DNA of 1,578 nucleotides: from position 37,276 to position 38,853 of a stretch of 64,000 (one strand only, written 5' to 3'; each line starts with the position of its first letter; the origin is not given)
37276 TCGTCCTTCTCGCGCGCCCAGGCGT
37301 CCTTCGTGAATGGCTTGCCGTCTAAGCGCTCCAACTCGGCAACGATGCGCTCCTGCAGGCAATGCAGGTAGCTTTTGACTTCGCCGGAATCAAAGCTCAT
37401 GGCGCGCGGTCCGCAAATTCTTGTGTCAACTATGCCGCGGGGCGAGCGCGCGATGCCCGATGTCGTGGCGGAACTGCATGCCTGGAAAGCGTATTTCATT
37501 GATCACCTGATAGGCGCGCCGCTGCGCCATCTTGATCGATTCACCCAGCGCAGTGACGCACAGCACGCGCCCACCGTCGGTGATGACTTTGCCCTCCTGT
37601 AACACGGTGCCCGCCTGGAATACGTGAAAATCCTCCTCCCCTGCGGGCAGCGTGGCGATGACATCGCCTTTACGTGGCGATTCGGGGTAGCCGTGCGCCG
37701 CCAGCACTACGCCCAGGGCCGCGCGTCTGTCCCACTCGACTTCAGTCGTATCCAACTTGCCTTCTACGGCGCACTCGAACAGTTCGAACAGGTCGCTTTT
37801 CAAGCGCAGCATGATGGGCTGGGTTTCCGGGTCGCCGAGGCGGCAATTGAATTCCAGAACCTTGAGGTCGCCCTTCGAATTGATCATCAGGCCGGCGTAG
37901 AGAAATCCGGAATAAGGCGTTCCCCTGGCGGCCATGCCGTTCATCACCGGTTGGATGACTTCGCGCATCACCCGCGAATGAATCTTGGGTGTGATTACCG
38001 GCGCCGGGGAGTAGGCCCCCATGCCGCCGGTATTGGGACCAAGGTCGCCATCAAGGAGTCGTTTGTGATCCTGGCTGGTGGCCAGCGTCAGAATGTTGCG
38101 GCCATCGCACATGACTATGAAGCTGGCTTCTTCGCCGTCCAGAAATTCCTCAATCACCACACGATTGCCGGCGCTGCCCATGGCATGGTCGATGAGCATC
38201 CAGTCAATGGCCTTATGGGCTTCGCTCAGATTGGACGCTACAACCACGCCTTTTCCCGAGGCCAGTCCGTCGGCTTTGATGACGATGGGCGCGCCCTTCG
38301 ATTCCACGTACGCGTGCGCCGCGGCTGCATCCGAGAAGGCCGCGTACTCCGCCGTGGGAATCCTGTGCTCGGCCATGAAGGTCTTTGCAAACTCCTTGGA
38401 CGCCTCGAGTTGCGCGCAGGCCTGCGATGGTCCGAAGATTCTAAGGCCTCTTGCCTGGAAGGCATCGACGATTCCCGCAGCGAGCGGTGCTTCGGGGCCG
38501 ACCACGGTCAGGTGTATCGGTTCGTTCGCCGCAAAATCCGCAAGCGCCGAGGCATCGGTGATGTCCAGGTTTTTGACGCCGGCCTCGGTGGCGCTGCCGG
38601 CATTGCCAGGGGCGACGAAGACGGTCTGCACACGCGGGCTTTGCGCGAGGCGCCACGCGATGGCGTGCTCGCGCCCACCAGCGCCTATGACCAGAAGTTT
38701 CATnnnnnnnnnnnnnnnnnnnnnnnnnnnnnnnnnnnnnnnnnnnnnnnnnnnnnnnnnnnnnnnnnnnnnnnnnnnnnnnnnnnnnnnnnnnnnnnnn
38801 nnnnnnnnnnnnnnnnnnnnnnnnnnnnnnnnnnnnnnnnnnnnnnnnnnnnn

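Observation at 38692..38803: purD start codon embedded in a 20-nt tandem array that encodes a relay of five overlapping 7-codon mini-ORFs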

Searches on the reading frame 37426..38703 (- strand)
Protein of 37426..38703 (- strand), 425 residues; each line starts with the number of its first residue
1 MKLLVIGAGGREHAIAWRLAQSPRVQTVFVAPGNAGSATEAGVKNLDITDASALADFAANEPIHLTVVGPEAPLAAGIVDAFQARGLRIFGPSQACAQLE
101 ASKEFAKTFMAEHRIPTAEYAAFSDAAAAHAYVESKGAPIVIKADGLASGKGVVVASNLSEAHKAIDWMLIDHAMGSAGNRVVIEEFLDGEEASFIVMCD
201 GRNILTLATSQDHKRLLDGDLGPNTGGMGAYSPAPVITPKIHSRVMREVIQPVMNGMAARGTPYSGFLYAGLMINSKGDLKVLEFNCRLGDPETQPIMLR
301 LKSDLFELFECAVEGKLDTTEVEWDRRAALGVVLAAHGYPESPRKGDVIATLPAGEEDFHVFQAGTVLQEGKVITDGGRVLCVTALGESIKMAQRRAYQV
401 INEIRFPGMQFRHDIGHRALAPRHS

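Call 4: find_encoding_contigs(protein=window:37426-38703:-, flank=3000, max_places=10)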
Protein window:37426-38703:- (425 aa): 7 contigs read that carry it; 7 places shown.
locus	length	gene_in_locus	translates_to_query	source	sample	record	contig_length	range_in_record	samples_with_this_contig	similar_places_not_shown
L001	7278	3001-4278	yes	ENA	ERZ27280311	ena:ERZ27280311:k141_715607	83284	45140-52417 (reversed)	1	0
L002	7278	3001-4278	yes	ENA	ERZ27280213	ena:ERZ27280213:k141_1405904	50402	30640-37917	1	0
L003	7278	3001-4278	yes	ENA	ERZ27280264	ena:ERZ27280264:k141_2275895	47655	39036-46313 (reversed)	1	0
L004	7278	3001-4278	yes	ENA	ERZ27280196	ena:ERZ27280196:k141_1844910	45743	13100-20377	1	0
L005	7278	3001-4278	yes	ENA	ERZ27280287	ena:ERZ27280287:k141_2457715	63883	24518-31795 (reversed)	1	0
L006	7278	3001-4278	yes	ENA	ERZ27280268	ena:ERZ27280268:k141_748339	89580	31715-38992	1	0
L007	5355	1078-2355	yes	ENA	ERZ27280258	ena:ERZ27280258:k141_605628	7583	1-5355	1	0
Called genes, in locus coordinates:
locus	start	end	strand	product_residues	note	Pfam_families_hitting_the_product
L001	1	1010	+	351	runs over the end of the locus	PF01207:Dus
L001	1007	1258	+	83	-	PF02954:HTH_8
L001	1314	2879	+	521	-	PF02142:MGS, PF01808:AICARFT_IMPCHas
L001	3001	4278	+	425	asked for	PF02844:GARS_N, PF01071:GARS_A, PF02786:CPSase_L_D2 (weak), PF02222:ATP-grasp (weak), PF02843:GARS_C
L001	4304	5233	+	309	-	PF01218:Coprogen_oxidas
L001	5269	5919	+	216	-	PF01177:Asp_Glu_race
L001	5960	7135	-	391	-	PF07219:HemY_N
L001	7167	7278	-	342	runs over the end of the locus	PF04375:HemX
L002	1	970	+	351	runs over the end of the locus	PF01207:Dus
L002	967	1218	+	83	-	PF02954:HTH_8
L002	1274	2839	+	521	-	PF02142:MGS, PF01808:AICARFT_IMPCHas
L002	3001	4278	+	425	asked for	PF02844:GARS_N, PF01071:GARS_A, PF02786:CPSase_L_D2 (weak), PF02222:ATP-grasp (weak), PF02843:GARS_C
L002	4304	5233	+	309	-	PF01218:Coprogen_oxidas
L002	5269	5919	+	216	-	PF01177:Asp_Glu_race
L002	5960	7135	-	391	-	PF07219:HemY_N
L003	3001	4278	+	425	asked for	PF02844:GARS_N, PF01071:GARS_A, PF02786:CPSase_L_D2 (weak), PF02222:ATP-grasp (weak), PF02843:GARS_C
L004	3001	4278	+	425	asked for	PF02844:GARS_N, PF01071:GARS_A, PF02786:CPSase_L_D2 (weak), PF02222:ATP-grasp (weak), PF02843:GARS_C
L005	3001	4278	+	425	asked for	PF02844:GARS_N, PF01071:GARS_A, PF02786:CPSase_L_D2 (weak), PF02222:ATP-grasp (weak), PF02843:GARS_C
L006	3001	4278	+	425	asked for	PF02844:GARS_N, PF01071:GARS_A, PF02786:CPSase_L_D2 (weak), PF02222:ATP-grasp (weak), PF02843:GARS_C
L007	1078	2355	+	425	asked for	PF02844:GARS_N, PF01071:GARS_A, PF02786:CPSase_L_D2 (weak), PF02222:ATP-grasp (weak), PF02843:GARS_C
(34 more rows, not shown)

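Call 5: search_protein_families(library=ncbifam, proteins=[window:37426-38703:-])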
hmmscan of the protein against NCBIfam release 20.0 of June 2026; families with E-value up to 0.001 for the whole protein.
window:37426-38703:- (425 aa): 18 families
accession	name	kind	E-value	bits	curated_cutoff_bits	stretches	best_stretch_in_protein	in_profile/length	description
TIGR00877.1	purD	equivalog_domain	2e-167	557.3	288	1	1-420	1-424/425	phosphoribosylamine--glycine ligase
NF006766.0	PRK09288.1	equivalog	2.1e-08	33.4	339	1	43-189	56-199/396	formate-dependent phosphoribosylglycinamide formyltransferase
NF002378.0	PRK01372.1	subfamily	1.4e-07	30.5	243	1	93-287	91-269/305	D-alanine--D-alanine ligase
TIGR01142.1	purT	equivalog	1.5e-07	30.6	502.15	1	46-196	46-194/380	phosphoribosylglycinamide formyltransferase 2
NF004679.0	PRK06019.1-5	equivalog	3.5e-07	29.4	326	1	21-199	22-192/376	5-(carboxyamino)imidazole ribonucleotide synthase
TIGR01369.1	CPSaseII_lrg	equivalog_domain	5.6e-07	27.6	1027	1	59-289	626-841/1052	carbamoyl-phosphate synthase (glutamine-hydrolyzing) large subunit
NF053643.1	Ddl_archaea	equivalog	1.1e-06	27.9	500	1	93-288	97-271/367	putative pseudomurein biosynthesis ATP-grasp protein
NF006406.0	PRK08654.1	equivalog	2e-06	26.6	739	1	80-201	93-217/499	acetyl-CoA carboxylase biotin carboxylase subunit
NF002527.0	PRK01966.1-3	equivalog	3e-06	26.7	310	1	85-198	101-211/332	D-alanine--D-alanine ligase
NF006367.0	PRK08591.1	subfamily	3e-06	26.2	597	1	79-200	92-216/451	acetyl-CoA carboxylase biotin carboxylase subunit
TIGR01205.1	D_ala_D_alaTIGR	subfamily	3.2e-06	26.3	245.65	1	82-206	86-209/318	D-alanine--D-alanine ligase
TIGR02068.2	cya_phycin_syn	equivalog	3.7e-06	25.2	850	1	99-198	210-304/862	cyanophycin synthetase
NF010623.0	PRK14016.1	subfamily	1.3e-05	23.5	877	1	99-197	211-304/871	cyanophycin synthetase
TIGR00514.1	accC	equivalog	2.1e-05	23.6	626.5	1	77-200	90-216/449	acetyl-CoA carboxylase biotin carboxylase subunit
NF002688.0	PRK02471.1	equivalog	5.5e-05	21.7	425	1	101-199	488-584/756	bifunctional glutamate--cysteine ligase GshA/glutathione synthetase GshB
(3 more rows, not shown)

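Call 8: find_related_loci(query=window:37426-38703:-, collection=genome_contigs, flank=2500)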
Query window:37426-38703:- (425 aa) in genome_contigs; peptide patterns used: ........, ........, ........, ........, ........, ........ (x = any residue, [..] = any of these).
69 stretches matched a pattern; 15 encode a relative of the query (tblastn E <= 1e-3); 15 distinct loci.
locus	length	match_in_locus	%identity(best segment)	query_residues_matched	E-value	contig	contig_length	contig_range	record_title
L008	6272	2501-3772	88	1-424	0e+0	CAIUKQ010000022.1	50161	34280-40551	MAG: uncultured beta proteobacterium isolate Kiruna2_bin-4101 genome assembly, contig: bin-4101:022/514, whole genome sh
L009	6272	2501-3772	85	1-424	0e+0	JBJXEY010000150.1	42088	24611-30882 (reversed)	MAG: Burkholderiales bacterium isolate F1F2.bin.81 k127_4324505, whole genome shotgun sequence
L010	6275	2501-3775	82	1-425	0e+0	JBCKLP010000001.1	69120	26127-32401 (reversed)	Burkholderiales bacterium isolate SLM_LV1_0208-O20 Node_1_length_69120_cov_83.952906, whole genome shotgun sequence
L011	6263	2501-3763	69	1-421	0e+0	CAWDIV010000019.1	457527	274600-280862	MAG: uncultured beta proteobacterium isolate MFD04850.bin.2.27 genome assembly, contig: contig_33061, whole genome shotg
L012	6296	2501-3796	68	1-423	0e+0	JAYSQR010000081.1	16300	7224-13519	MAG: Nitrosospira sp. isolate GFS_11830 GFS_11830_80, whole genome shotgun sequence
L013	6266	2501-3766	67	1-422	0e+0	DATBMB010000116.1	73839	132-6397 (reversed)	MAG TPA_asm: Burkholderiales bacterium isolate SMAG_U3987 k141_2819517, whole genome shotgun sequence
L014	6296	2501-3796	69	1-423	0e+0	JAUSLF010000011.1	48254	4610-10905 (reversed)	MAG: Nitrosomonadaceae bacterium isolate E19_concoct.bin.114 E19_k141_493862, whole genome shotgun sequence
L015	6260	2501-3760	44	1-416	1e-115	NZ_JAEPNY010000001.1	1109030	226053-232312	MAG: Psychroserpens sp. isolate HXMU1421-10 NODE_1_length_1109030_cov_26.108391, whole genome shotgun sequence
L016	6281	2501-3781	45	1-422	2e-114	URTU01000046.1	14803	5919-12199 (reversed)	uncultured Alistipes sp. isolate UMGS1342 genome assembly, contig: NODE_2105_length_14803_cov_4.345199, whole genome sho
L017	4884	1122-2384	46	1-416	1e-111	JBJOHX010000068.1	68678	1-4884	MAG: Bacteroidota bacterium isolate sharkriverslough_2019_sw_WHONDRS-S19S_0042_B_bin.77 scaffold_1356916, whole genome s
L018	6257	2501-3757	43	1-416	2e-110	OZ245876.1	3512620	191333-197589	MAG: Owenweeksia sp. isolate 3e82fdac-0913-40d1-8532-b6c41af66f5f genome assembly, chromosome: 1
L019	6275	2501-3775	44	1-420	7e-107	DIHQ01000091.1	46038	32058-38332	MAG TPA_asm: Flavobacteriales bacterium UBA5692 UBA5692_contig_57181, whole genome shotgun sequence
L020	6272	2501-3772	43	1-420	3e-107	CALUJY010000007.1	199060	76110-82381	MAG: uncultured Barnesiella sp. isolate BRZ_AF__bin112 genome assembly, contig: BRZ_AF__NODE_92_length_199060_cov_34.609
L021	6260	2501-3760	42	1-417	1e-102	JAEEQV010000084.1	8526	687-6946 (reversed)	MAG: Bacteroidales bacterium isolate Tb.RUG.343 NODE_37891_length_8526_cov_1.061079, whole genome shotgun sequence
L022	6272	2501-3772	37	1-420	9e-92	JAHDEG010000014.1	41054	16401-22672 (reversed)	MAG: Flavobacteriales bacterium isolate MAG-176 ND_761, whole genome shotgun sequence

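Call 16: list_cluster_members(proteins=[window:37426-38703:-])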
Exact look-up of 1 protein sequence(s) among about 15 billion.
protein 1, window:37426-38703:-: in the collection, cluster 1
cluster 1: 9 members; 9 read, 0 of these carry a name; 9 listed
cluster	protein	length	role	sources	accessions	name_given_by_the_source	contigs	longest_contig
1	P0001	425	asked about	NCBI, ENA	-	-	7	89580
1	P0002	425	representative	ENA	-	-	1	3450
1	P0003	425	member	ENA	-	-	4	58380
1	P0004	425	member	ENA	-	-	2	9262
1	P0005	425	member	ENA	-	-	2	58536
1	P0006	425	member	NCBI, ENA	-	-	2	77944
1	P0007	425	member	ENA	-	-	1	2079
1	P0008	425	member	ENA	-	-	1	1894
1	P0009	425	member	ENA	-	-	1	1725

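Call 20: find_encoding_contigs(protein=P0003, flank=1500, max_places=10)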
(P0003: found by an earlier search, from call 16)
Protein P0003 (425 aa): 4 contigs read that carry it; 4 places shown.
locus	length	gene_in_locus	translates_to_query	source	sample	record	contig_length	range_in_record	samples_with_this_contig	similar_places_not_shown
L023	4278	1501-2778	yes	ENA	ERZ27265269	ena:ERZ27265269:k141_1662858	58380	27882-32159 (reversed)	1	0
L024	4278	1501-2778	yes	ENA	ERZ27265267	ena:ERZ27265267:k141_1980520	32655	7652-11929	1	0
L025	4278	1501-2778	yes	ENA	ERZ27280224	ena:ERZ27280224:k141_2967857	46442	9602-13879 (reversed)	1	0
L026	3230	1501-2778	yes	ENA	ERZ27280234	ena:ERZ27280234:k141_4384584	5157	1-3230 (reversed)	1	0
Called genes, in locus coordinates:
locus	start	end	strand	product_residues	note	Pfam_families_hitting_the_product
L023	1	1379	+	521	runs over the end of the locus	PF02142:MGS, PF01808:AICARFT_IMPCHas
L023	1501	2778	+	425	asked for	PF02844:GARS_N, PF01071:GARS_A, PF02786:CPSase_L_D2 (weak), PF02222:ATP-grasp (weak), PF02843:GARS_C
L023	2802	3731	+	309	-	PF01218:Coprogen_oxidas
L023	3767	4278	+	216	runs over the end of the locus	PF01177:Asp_Glu_race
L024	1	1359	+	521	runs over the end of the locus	PF02142:MGS, PF01808:AICARFT_IMPCHas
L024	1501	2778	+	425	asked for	PF02844:GARS_N, PF01071:GARS_A, PF02786:CPSase_L_D2 (weak), PF02222:ATP-grasp (weak), PF02843:GARS_C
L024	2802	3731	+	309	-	PF01218:Coprogen_oxidas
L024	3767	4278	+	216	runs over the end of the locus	PF01177:Asp_Glu_race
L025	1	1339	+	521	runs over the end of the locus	PF02142:MGS, PF01808:AICARFT_IMPCHas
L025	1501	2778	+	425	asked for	PF02844:GARS_N, PF01071:GARS_A, PF02786:CPSase_L_D2 (weak), PF02222:ATP-grasp (weak), PF02843:GARS_C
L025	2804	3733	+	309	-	PF01218:Coprogen_oxidas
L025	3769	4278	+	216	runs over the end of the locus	PF01177:Asp_Glu_race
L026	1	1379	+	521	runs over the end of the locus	PF02142:MGS, PF01808:AICARFT_IMPCHas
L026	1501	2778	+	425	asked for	PF02844:GARS_N, PF01071:GARS_A, PF02786:CPSase_L_D2 (weak), PF02222:ATP-grasp (weak), PF02843:GARS_C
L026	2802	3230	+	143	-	?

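Call 21: find_encoding_contigs(protein=P0006, flank=1500, max_places=10)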
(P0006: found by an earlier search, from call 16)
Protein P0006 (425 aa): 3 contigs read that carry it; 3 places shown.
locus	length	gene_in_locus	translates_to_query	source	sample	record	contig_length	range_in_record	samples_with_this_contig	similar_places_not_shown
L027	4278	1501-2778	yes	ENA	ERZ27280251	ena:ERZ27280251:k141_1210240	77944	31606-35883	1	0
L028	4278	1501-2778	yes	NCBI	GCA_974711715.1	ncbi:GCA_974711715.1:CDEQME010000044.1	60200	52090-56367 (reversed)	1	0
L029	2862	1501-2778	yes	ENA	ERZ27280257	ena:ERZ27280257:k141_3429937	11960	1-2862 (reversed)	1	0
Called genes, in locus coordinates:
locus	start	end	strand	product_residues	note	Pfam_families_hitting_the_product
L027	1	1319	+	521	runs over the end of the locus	PF02142:MGS, PF01808:AICARFT_IMPCHas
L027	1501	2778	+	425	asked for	PF02844:GARS_N, PF01071:GARS_A, PF02786:CPSase_L_D2 (weak), PF02222:ATP-grasp (weak), PF02843:GARS_C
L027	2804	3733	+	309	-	PF01218:Coprogen_oxidas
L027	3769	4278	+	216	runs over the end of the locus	PF01177:Asp_Glu_race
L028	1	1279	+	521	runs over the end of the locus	PF02142:MGS, PF01808:AICARFT_IMPCHas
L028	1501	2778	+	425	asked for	PF02844:GARS_N, PF01071:GARS_A, PF02786:CPSase_L_D2 (weak), PF02222:ATP-grasp (weak), PF02843:GARS_C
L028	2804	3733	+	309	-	PF01218:Coprogen_oxidas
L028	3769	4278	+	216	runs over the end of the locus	PF01177:Asp_Glu_race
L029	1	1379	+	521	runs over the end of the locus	PF02142:MGS, PF01808:AICARFT_IMPCHas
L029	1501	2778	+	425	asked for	PF02844:GARS_N, PF01071:GARS_A, PF02786:CPSase_L_D2 (weak), PF02222:ATP-grasp (weak), PF02843:GARS_C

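Call 22: find_encoding_contigs(protein=P0005, flank=1500, max_places=10)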
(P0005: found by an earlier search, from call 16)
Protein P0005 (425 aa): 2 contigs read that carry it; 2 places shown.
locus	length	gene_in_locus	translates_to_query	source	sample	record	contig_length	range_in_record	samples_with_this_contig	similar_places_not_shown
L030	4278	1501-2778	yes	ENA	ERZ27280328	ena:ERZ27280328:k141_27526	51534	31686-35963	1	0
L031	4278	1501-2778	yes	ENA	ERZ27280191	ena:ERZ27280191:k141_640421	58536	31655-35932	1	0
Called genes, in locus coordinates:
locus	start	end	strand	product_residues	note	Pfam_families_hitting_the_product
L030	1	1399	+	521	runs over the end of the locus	PF02142:MGS, PF01808:AICARFT_IMPCHas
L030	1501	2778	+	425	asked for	PF02844:GARS_N, PF01071:GARS_A, PF02786:CPSase_L_D2 (weak), PF02222:ATP-grasp (weak), PF02843:GARS_C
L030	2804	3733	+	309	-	PF01218:Coprogen_oxidas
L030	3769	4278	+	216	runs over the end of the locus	PF01177:Asp_Glu_race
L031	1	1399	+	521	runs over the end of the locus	PF02142:MGS, PF01808:AICARFT_IMPCHas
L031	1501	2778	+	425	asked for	PF02844:GARS_N, PF01071:GARS_A, PF02786:CPSase_L_D2 (weak), PF02222:ATP-grasp (weak), PF02843:GARS_C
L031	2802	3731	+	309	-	PF01218:Coprogen_oxidas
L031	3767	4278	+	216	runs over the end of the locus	PF01177:Asp_Glu_race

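Call 29: find_homologous_proteins(query=window:37426-38703:-, max_evalue=1e-100)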
Query window:37426-38703:- (425 aa): 8000 proteins with E <= 1e-100 among 8000 candidates; the best 120 are listed.
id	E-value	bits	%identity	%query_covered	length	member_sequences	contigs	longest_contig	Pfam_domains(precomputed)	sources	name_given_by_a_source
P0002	1.8e-280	948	100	100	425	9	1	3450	PF02844.22,PF02843.23,PF02786.23,PF02222.28,PF01071.25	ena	-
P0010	9.2e-280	945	100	100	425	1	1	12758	PF02844.22,PF02843.23,PF02786.23,PF02222.28,PF01071.25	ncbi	-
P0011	1.7e-279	944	99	100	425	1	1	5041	PF02844.22,PF02843.23,PF02786.23,PF02222.28,PF01071.25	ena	-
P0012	6.2e-279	943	99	100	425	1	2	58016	PF02844.22,PF02843.23,PF02786.23,PF02222.28,PF01071.25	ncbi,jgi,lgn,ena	-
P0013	9.4e-261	883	93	100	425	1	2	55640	PF02844.22,PF02843.23,PF02786.23,PF02222.28,PF01071.25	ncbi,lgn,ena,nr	ncbi:MAG: phosphoribosylamine--glycine ligase [Betaproteobacteria bacterium]|nr:phosphoribosylamine-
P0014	4.0e-249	844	88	100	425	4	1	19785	PF02844.22,PF02843.23,PF01071.25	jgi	jgi:phosphoribosylamine--glycine ligase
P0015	4.7e-247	838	87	100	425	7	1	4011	PF02844.22,PF02843.23,PF02786.23,PF02222.28,PF01071.25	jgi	-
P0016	1.8e-246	836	87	100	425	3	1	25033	PF02844.22,PF02843.23,PF02786.23,PF02222.28,PF01071.25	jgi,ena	-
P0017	2.8e-238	809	85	100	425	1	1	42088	PF02844.22,PF02843.23,PF02222.28,PF01071.25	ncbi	ncbi:MAG: phosphoribosylamine--glycine ligase [Burkholderiales bacterium]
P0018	6.6e-234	794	83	100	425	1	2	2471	PF02844.22,PF02843.23,PF02222.28,PF01071.25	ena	-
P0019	1.2e-233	793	83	100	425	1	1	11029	PF02844.22,PF02843.23,PF02222.28,PF01071.25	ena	-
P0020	4.4e-232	788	83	100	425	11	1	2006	PF02844.22,PF02843.23,PF01071.25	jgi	-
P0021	1.5e-229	780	82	100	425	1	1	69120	PF02844.22,PF02843.23,PF01071.25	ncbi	-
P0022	2.2e-215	733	76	100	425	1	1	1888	PF02844.22,PF02843.23,PF01071.25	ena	-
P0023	3.6e-213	726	77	100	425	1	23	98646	PF02844.22,PF02843.23,PF02222.28,PF02655.20,PF01071.25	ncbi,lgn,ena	-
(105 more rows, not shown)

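Call 30: find_encoding_contigs(protein=P0013, flank=3000, max_places=4)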
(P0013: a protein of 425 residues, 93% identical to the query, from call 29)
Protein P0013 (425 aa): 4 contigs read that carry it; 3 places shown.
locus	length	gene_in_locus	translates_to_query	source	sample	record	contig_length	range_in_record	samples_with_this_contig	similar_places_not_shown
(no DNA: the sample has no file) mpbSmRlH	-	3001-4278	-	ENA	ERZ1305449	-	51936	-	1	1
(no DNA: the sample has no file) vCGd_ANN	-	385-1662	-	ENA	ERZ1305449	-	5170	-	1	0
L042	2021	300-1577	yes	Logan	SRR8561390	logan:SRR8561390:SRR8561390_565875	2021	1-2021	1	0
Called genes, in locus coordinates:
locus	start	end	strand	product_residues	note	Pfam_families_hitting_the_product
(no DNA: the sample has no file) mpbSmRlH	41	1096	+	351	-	PF01207:Dus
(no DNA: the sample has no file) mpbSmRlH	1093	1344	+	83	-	PF02954:HTH_8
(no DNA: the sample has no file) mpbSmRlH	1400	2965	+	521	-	PF02142:MGS, PF01808:AICARFT_IMPCHas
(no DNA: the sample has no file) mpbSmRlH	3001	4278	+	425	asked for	PF02844:GARS_N, PF01071:GARS_A, PF02786:CPSase_L_D2 (weak), PF02222:ATP-grasp (weak), PF02843:GARS_C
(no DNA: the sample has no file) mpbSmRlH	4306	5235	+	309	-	PF01218:Coprogen_oxidas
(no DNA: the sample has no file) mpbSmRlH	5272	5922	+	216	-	PF01177:Asp_Glu_race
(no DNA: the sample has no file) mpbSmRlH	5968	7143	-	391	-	PF07219:HemY_N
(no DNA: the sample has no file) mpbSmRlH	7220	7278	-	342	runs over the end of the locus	PF04375:HemX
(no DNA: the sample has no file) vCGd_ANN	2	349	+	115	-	?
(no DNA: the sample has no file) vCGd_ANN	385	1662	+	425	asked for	PF02844:GARS_N, PF01071:GARS_A, PF02786:CPSase_L_D2 (weak), PF02222:ATP-grasp (weak), PF02843:GARS_C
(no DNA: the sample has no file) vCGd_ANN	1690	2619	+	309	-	PF01218:Coprogen_oxidas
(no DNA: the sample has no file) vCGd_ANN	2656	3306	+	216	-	PF01177:Asp_Glu_race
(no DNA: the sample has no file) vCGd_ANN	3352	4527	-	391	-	PF07219:HemY_N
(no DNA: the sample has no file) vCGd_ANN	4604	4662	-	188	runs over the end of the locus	?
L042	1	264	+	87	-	?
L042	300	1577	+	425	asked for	PF02844:GARS_N, PF01071:GARS_A, PF02786:CPSase_L_D2 (weak), PF02222:ATP-grasp (weak), PF02843:GARS_C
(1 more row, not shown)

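Call 31: find_encoding_contigs(protein=P0012, flank=1500, max_places=4)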
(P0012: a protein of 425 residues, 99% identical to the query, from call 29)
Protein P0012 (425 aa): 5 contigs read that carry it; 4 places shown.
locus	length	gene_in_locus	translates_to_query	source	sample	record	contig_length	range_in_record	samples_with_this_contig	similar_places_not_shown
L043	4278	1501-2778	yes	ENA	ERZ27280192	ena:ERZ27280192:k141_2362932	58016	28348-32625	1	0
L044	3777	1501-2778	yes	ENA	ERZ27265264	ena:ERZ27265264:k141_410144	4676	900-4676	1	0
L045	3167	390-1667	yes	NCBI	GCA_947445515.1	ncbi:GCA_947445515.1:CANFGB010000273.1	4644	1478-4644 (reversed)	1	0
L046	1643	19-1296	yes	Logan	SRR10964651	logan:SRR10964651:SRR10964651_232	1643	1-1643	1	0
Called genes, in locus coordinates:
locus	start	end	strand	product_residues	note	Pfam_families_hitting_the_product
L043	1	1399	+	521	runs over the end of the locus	PF02142:MGS, PF01808:AICARFT_IMPCHas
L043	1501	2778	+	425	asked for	PF02844:GARS_N, PF01071:GARS_A, PF02786:CPSase_L_D2 (weak), PF02222:ATP-grasp (weak), PF02843:GARS_C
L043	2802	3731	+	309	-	PF01218:Coprogen_oxidas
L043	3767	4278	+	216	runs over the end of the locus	PF01177:Asp_Glu_race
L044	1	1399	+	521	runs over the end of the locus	PF02142:MGS, PF01808:AICARFT_IMPCHas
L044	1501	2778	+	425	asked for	PF02844:GARS_N, PF01071:GARS_A, PF02786:CPSase_L_D2 (weak), PF02222:ATP-grasp (weak), PF02843:GARS_C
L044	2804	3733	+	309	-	PF01218:Coprogen_oxidas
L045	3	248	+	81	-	?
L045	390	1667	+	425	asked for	PF02844:GARS_N, PF01071:GARS_A, PF02786:CPSase_L_D2 (weak), PF02222:ATP-grasp (weak), PF02843:GARS_C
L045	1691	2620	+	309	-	PF01218:Coprogen_oxidas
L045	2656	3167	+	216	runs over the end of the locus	PF01177:Asp_Glu_race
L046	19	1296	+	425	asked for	PF02844:GARS_N, PF01071:GARS_A, PF02786:CPSase_L_D2 (weak), PF02222:ATP-grasp (weak), PF02843:GARS_C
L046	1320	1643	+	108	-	?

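Call 32: find_encoding_contigs(protein=P0016, flank=1500, max_places=4)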
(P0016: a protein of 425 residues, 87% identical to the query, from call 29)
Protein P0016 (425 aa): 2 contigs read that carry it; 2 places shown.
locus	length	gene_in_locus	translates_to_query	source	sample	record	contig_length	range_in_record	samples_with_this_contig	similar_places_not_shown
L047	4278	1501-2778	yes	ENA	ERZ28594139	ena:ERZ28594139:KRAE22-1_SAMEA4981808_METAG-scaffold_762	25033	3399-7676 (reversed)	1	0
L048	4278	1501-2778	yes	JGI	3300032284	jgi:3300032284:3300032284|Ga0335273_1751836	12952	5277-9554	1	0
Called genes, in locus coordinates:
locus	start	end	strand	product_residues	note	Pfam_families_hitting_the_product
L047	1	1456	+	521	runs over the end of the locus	PF02142:MGS, PF01808:AICARFT_IMPCHas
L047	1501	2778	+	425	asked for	PF02844:GARS_N, PF01071:GARS_A, PF02786:CPSase_L_D2 (faint), PF02222:ATP-grasp (weak), PF02843:GARS_C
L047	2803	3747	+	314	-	PF01218:Coprogen_oxidas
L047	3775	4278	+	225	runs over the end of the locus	PF01177:Asp_Glu_race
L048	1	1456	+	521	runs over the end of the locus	PF02142:MGS, PF01808:AICARFT_IMPCHas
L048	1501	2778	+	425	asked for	PF02844:GARS_N, PF01071:GARS_A, PF02786:CPSase_L_D2 (faint), PF02222:ATP-grasp (weak), PF02843:GARS_C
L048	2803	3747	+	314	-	PF01218:Coprogen_oxidas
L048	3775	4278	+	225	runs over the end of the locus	PF01177:Asp_Glu_race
